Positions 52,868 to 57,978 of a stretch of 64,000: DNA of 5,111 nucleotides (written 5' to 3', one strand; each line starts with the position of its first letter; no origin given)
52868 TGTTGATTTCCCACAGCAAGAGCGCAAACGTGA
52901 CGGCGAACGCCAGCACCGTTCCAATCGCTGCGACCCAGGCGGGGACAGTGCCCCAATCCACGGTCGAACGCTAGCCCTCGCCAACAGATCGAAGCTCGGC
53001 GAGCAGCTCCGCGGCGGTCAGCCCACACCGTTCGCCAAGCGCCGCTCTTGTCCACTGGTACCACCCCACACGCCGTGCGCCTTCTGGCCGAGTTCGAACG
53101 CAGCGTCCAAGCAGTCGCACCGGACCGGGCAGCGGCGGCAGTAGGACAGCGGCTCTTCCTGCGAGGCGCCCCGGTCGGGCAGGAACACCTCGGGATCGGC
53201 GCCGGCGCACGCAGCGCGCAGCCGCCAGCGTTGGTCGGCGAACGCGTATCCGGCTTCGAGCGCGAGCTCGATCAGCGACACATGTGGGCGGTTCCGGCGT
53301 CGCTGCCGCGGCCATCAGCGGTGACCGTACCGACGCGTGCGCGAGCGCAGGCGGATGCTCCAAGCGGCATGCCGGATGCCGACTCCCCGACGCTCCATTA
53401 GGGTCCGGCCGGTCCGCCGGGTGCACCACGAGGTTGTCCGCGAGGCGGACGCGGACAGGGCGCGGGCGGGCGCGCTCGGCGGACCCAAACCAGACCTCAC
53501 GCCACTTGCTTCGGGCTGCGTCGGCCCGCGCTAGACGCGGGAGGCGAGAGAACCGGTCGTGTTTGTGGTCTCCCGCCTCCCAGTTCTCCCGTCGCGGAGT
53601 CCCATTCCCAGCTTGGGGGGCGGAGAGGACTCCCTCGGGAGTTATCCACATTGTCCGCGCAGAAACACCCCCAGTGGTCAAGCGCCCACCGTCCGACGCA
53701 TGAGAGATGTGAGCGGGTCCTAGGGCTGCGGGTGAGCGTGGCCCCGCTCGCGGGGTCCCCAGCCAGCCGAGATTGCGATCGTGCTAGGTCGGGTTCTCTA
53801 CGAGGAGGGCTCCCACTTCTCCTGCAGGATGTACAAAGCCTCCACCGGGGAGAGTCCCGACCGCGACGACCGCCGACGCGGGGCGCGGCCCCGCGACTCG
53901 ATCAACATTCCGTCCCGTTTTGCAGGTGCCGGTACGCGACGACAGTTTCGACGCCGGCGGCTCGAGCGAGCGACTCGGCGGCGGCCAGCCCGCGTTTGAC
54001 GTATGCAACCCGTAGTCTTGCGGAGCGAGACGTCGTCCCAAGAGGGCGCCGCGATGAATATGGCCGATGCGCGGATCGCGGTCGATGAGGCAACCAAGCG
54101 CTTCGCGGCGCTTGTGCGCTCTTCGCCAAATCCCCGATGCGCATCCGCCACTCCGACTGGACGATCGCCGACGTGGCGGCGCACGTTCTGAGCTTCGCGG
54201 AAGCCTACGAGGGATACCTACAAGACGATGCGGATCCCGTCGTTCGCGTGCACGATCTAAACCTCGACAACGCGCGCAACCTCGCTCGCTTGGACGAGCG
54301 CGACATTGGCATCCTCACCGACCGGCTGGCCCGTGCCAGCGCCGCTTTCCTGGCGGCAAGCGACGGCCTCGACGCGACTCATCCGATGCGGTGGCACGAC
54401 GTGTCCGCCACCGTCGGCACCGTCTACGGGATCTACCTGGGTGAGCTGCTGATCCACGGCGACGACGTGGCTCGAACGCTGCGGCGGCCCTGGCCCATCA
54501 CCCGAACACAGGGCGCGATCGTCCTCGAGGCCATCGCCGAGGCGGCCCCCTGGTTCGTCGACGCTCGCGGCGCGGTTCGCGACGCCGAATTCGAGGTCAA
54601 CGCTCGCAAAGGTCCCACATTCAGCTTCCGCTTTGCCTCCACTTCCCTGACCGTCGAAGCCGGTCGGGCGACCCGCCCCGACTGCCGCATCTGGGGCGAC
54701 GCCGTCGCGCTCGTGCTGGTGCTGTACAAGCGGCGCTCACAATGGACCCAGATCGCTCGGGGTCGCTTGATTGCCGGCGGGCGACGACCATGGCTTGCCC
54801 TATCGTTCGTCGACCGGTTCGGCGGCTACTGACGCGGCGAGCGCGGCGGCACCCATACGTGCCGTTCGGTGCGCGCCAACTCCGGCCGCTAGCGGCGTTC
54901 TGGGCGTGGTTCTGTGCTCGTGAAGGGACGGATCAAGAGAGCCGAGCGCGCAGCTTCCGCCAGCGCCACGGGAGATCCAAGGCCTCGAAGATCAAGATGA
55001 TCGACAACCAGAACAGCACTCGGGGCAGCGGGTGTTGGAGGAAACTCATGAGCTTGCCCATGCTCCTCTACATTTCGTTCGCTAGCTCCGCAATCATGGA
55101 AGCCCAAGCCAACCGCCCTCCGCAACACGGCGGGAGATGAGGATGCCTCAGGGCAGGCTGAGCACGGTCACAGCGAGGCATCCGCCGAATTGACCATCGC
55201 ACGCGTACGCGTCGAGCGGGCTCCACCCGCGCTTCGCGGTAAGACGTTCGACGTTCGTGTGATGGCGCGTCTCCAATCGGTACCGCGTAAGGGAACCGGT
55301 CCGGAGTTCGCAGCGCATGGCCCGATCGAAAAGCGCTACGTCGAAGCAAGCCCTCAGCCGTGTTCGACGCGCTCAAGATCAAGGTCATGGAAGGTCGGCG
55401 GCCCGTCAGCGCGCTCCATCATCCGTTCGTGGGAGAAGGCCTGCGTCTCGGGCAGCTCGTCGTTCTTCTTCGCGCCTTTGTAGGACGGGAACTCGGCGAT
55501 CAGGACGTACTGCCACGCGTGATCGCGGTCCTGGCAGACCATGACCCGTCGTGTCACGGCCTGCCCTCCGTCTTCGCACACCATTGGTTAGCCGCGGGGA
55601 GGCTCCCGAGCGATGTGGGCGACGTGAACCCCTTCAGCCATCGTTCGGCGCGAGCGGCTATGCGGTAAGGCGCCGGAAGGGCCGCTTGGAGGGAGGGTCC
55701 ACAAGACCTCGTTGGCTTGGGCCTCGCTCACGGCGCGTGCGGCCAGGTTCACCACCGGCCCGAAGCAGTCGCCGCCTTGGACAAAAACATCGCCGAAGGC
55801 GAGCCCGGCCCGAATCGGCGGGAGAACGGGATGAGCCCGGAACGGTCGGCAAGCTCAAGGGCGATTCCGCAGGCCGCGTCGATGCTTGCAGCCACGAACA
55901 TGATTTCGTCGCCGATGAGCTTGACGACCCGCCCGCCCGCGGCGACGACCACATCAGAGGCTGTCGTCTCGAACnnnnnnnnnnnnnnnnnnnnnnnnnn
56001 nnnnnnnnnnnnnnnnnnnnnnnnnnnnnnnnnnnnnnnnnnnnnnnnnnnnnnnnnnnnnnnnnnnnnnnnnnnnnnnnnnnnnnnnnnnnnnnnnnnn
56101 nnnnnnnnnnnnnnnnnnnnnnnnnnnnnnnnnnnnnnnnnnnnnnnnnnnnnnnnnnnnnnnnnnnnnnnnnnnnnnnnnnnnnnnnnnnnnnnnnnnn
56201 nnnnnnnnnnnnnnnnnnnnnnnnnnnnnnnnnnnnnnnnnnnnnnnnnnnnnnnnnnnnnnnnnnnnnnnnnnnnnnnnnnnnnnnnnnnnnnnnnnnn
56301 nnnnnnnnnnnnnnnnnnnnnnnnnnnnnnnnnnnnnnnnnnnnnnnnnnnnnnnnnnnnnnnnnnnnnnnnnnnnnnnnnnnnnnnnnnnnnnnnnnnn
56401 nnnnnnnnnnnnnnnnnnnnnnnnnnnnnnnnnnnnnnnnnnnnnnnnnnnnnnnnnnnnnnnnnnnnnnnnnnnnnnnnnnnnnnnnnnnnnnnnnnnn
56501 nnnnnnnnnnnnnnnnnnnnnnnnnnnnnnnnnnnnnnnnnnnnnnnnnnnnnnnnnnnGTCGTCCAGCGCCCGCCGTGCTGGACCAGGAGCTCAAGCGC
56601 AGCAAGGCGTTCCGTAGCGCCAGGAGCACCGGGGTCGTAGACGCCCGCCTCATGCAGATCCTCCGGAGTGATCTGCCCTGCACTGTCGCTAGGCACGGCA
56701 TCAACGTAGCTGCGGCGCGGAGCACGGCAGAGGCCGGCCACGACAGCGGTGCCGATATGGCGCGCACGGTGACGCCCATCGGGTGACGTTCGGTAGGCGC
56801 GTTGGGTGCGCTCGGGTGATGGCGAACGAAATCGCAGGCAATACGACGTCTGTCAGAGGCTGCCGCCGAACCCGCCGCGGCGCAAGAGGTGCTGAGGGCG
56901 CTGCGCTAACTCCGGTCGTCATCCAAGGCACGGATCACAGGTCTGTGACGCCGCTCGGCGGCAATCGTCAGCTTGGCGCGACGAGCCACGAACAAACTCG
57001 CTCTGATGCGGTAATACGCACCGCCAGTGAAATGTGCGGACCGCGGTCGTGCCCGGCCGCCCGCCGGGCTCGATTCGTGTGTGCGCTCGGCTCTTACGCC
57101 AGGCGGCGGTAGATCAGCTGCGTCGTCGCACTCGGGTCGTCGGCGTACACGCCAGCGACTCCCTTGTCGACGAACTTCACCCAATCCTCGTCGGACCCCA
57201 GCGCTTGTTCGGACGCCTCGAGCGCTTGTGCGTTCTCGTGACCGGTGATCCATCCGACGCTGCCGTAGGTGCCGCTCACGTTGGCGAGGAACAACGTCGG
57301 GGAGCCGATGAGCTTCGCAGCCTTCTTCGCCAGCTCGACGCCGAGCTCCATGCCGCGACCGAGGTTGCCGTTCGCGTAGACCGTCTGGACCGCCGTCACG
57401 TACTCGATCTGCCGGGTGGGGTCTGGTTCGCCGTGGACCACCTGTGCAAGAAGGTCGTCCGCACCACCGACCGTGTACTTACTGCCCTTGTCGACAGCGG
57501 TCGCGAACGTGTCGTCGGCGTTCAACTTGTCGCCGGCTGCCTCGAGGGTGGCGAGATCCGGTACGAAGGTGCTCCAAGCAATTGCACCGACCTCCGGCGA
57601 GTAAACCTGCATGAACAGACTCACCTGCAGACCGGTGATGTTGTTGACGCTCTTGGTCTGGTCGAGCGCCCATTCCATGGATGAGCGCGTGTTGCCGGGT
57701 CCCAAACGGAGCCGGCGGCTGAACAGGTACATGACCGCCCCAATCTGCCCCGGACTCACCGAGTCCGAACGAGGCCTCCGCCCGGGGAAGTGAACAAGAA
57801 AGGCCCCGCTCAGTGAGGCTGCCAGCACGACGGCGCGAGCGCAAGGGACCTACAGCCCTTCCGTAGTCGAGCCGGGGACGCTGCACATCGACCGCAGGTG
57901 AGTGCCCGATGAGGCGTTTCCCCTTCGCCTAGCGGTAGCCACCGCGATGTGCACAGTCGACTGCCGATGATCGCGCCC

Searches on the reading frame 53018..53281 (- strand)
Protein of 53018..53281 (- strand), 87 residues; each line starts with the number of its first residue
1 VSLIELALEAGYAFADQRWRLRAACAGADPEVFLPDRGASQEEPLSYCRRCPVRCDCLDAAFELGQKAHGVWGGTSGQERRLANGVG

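Call 15: search_protein_families(library=pfam, proteins=[window:53018-53281:-], max_evalue=0.1)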
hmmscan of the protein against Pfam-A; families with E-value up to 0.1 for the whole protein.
window:53018-53281:- (87 aa): 1 family
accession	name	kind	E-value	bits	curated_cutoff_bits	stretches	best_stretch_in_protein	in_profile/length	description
PF02467.21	Whib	-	1.4e-17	64.4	23.6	1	19-81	1-63/65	Transcription factor WhiB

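Call 119: search_protein_families(library=ncbifam, proteins=[window:53018-53281:-], max_evalue=0.01)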
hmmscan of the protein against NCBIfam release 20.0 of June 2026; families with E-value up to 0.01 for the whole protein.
window:53018-53281:- (87 aa): 0 families

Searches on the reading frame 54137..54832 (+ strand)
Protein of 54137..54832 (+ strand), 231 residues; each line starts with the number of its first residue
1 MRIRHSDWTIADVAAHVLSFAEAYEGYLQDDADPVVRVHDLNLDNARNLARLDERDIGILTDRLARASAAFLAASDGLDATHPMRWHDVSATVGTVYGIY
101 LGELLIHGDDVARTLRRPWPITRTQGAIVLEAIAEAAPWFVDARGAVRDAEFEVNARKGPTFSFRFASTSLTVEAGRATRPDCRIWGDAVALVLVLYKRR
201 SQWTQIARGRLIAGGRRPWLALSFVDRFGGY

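Call 11: find_encoding_contigs(protein=window:54137-54832:+, flank=10000, max_places=6)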
Protein window:54137-54832:+ (231 aa): no gene with exactly this product is on record in the collection.

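Call 15: search_protein_families(library=pfam, proteins=[window:54137-54832:+], max_evalue=0.1)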
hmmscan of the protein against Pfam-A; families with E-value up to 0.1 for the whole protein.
window:54137-54832:+ (231 aa): 4 families
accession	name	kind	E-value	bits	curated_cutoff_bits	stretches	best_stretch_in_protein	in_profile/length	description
PF11716.13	MDMPI_N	-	2.7e-11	44.8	24.2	1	7-112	28-140/140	Mycothiol maleylpyruvate isomerase N-terminal domain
PF07398.16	MDMPI_C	-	0.00013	23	29.5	1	129-221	7-89/90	MDMPI C-terminal domain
PF12867.12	DinB_2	-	0.0065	17.4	24.8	1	8-108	30-125/128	DinB superfamily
PF02036.22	SCP2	-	0.029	15.1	21.3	1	151-210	25-83/101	SCP-2 sterol transfer family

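Call 119: search_protein_families(library=ncbifam, proteins=[window:54137-54832:+], max_evalue=0.01)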
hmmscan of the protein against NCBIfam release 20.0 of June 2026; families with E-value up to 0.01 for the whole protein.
window:54137-54832:+ (231 aa): 2 families
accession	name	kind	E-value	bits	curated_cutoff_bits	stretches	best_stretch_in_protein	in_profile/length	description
TIGR03083.1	TIGR03083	domain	5.3e-10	39.9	50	1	7-199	29-202/202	maleylpyruvate isomerase family mycothiol-dependent enzyme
TIGR03086.1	TIGR03086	subfamily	8.5e-05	22.6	83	1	7-151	28-161/180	TIGR03086 family metal-binding protein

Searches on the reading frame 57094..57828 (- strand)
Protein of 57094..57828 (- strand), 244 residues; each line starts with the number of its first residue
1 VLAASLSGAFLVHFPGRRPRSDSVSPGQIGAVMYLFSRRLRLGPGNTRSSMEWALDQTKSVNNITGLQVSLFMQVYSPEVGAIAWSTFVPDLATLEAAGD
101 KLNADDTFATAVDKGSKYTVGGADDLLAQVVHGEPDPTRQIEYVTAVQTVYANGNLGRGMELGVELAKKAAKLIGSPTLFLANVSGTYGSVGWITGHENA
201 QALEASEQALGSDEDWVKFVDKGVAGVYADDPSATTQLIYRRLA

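Call 15: search_protein_families(library=pfam, proteins=[window:57094-57828:-], max_evalue=0.1)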
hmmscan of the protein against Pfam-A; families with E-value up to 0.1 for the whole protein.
window:57094-57828:- (244 aa): 0 families

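Call 119: search_protein_families(library=ncbifam, proteins=[window:57094-57828:-], max_evalue=0.01)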
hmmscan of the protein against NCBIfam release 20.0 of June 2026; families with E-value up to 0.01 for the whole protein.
window:57094-57828:- (244 aa): 0 families

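Call 120: search_solved_structures(query=window:57094-57828:-, max_evalue=1)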
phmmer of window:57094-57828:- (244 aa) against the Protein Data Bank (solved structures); distinct sequences matched with E-value up to 1: 8.
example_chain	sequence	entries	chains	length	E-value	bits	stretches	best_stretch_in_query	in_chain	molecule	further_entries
5mn5_A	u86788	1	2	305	0.5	13.1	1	123-209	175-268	Cell division protein FtsZ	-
3wgl_A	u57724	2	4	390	0.6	12.8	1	105-209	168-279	Cell division protein FtsZ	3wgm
7ojc_A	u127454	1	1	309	0.73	12.5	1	123-209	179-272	Cell division protein FtsZ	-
4dxd_A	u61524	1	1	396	0.76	12.5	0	123-209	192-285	Cell division protein FtsZ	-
3vo8_A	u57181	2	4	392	0.83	12.3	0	123-209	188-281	Cell division protein FtsZ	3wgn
7ojb_A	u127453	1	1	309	0.85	12.3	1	123-209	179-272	Cell division protein FtsZ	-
7oja_A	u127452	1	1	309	0.9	12.2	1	123-209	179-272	Cell division protein FtsZ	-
7ohh_A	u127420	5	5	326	0.95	12.2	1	123-209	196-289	Cell division protein FtsZ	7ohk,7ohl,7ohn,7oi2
